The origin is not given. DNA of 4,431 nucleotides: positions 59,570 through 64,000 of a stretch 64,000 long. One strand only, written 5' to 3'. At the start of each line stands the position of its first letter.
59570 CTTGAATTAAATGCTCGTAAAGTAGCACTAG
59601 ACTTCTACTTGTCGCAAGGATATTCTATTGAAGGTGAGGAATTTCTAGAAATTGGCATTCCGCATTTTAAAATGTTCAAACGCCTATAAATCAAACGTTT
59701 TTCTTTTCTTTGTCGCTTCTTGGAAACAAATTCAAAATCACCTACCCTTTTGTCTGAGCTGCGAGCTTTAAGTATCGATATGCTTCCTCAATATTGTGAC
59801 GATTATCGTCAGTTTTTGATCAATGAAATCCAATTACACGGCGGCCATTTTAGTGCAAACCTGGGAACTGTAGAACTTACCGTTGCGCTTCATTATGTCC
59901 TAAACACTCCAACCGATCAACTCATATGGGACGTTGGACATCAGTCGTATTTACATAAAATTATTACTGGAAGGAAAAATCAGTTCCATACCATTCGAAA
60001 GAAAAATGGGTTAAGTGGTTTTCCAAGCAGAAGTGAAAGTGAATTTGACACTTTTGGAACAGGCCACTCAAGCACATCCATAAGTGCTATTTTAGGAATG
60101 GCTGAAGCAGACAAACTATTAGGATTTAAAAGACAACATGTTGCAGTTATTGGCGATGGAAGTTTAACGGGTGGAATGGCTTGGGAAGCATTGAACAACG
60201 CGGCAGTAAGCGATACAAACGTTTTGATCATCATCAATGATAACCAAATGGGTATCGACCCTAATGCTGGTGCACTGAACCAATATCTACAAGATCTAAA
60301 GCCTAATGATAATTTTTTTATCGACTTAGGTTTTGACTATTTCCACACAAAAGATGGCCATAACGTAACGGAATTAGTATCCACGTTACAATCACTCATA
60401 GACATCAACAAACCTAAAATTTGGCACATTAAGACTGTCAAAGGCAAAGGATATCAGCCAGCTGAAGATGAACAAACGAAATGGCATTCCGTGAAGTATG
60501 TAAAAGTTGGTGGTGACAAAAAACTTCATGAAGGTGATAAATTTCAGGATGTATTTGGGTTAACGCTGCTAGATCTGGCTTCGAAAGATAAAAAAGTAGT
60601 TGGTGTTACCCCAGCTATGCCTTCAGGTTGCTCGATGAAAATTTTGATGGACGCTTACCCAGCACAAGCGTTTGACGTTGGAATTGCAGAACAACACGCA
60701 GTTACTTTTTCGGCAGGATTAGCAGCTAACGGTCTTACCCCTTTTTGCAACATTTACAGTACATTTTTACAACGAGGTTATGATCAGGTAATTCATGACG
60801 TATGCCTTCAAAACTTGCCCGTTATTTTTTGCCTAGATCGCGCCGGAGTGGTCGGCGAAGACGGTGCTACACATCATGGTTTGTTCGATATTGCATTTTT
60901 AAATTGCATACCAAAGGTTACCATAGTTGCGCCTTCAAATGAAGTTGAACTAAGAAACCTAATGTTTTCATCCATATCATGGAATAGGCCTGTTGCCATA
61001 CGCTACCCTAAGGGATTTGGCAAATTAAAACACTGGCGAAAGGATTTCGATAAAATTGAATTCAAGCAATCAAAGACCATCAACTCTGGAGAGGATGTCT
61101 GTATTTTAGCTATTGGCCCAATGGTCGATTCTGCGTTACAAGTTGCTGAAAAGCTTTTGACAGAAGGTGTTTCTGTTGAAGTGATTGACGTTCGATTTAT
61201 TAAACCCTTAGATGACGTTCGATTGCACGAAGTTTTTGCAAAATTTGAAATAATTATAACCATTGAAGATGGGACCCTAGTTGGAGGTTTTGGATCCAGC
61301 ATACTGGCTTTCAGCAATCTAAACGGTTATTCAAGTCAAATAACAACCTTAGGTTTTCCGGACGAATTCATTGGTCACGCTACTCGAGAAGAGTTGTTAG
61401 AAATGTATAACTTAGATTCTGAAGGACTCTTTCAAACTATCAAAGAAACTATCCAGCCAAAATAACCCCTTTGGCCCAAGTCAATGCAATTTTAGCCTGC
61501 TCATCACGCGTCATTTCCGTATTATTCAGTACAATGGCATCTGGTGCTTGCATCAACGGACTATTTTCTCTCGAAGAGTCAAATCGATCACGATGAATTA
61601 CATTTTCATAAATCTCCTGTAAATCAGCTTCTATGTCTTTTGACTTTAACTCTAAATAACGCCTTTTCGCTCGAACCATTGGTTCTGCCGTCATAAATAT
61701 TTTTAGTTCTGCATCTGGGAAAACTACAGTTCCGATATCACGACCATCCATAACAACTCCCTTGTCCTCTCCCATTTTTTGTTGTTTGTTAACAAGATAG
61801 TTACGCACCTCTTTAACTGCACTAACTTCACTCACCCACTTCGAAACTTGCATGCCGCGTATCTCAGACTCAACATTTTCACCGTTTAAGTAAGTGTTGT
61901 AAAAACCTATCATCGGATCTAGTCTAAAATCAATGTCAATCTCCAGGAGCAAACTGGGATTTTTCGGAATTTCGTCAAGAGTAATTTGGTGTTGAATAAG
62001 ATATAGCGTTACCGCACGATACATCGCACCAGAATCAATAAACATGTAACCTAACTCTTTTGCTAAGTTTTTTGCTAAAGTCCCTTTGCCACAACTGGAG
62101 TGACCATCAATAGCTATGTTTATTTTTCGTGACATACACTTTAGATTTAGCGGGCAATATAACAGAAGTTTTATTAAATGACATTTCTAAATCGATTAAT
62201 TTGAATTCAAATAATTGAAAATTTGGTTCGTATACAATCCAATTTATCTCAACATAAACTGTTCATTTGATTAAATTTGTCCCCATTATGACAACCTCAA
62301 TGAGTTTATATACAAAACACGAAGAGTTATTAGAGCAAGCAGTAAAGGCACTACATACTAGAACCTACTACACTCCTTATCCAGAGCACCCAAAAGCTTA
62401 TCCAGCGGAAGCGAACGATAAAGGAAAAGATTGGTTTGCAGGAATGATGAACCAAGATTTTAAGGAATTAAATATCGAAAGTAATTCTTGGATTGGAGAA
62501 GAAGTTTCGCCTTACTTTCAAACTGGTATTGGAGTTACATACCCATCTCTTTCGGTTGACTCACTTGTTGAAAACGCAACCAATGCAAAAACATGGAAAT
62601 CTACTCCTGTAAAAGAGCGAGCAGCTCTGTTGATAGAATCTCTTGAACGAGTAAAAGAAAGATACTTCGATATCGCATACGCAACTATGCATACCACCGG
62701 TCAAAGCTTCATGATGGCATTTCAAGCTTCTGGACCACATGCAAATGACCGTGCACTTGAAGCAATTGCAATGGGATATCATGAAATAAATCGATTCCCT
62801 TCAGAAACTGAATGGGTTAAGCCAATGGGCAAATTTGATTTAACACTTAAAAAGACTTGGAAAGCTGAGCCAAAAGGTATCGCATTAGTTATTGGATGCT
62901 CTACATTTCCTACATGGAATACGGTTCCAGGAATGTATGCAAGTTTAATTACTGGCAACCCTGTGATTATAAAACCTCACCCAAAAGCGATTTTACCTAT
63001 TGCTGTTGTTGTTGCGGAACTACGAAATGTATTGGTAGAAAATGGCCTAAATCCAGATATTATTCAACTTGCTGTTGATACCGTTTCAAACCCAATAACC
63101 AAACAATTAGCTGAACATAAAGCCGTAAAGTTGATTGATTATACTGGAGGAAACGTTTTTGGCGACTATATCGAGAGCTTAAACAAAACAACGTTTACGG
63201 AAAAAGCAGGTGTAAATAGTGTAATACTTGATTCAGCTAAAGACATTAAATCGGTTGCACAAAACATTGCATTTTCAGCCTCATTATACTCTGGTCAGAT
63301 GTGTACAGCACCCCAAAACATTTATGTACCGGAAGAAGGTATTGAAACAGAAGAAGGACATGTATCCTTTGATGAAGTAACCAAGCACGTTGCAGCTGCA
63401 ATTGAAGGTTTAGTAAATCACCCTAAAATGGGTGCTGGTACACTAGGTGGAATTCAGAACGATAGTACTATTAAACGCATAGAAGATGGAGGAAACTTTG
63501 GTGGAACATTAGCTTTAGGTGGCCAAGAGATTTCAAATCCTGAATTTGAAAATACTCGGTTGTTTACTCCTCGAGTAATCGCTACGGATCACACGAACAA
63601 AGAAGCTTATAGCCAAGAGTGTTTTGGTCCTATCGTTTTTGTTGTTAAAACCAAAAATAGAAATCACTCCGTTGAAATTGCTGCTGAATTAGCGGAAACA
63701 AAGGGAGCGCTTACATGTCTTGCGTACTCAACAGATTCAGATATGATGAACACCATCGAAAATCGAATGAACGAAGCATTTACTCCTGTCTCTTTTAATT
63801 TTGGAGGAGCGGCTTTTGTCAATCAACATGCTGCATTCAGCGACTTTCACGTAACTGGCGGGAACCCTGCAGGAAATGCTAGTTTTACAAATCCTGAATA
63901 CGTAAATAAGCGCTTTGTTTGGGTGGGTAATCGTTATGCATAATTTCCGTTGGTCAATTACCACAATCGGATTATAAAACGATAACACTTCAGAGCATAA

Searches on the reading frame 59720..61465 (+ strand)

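Call 42: search_protein_families(library=pfam, max_evalue=0.00001, proteins=[window:59720-61465:+])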
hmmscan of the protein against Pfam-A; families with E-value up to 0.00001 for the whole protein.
window:59720-61465:+ (581 aa): 3 families
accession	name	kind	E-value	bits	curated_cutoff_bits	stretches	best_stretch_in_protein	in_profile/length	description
PF13292.11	DXP_synthase_N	-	2.2e-91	306.4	21.2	1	12-196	8-192/274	1-deoxy-D-xylulose-5-phosphate synthase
PF02779.29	Transket_pyr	-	1.8e-39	135.6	27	1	276-432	6-170/174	Transketolase, pyrimidine binding domain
PF02780.25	Transketolase_C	-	6.9e-28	97.5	25.9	1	452-569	4-123/124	Transketolase, C-terminal domain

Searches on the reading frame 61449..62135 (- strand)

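Call 42: search_protein_families(library=pfam, max_evalue=0.00001, proteins=[window:61449-62135:-])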
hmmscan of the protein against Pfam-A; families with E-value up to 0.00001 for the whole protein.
window:61449-62135:- (228 aa): 3 families
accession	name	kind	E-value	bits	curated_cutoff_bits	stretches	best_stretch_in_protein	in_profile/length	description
PF02224.24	Cytidylate_kin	-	3.5e-67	226.6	26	1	7-215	1-203/211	Cytidylate kinase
PF13189.12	Cytidylate_kin2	-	4.5e-08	33.9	28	1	6-164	1-132/176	Cytidylate kinase-like family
PF13238.12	AAA_18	-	6.1e-06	27.2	29.4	0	7-160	1-109/128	AAA domain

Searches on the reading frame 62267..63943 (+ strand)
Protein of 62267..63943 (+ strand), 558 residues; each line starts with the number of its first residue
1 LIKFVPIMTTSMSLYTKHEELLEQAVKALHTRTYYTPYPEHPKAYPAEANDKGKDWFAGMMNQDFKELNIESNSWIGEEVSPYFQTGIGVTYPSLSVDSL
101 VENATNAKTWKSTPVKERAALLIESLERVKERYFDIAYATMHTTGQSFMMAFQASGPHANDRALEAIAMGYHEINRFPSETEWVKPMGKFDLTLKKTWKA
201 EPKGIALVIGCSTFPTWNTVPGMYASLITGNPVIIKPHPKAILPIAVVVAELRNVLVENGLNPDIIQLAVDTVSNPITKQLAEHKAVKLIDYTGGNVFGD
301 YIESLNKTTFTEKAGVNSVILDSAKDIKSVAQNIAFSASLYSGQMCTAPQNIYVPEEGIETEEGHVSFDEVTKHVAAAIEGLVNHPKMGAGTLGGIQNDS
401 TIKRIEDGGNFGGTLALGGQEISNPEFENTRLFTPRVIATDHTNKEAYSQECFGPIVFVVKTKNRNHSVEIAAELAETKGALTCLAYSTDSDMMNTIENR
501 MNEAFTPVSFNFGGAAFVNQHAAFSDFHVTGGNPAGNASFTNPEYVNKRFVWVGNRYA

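Call 42: search_protein_families(library=pfam, max_evalue=0.00001, proteins=[window:62267-63943:+])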
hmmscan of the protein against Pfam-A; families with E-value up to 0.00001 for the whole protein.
window:62267-63943:+ (558 aa): 1 family
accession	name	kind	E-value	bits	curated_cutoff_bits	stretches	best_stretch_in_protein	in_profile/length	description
PF00171.27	Aldedh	-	7.5e-40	137.3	23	1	96-501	30-415/461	Aldehyde dehydrogenase family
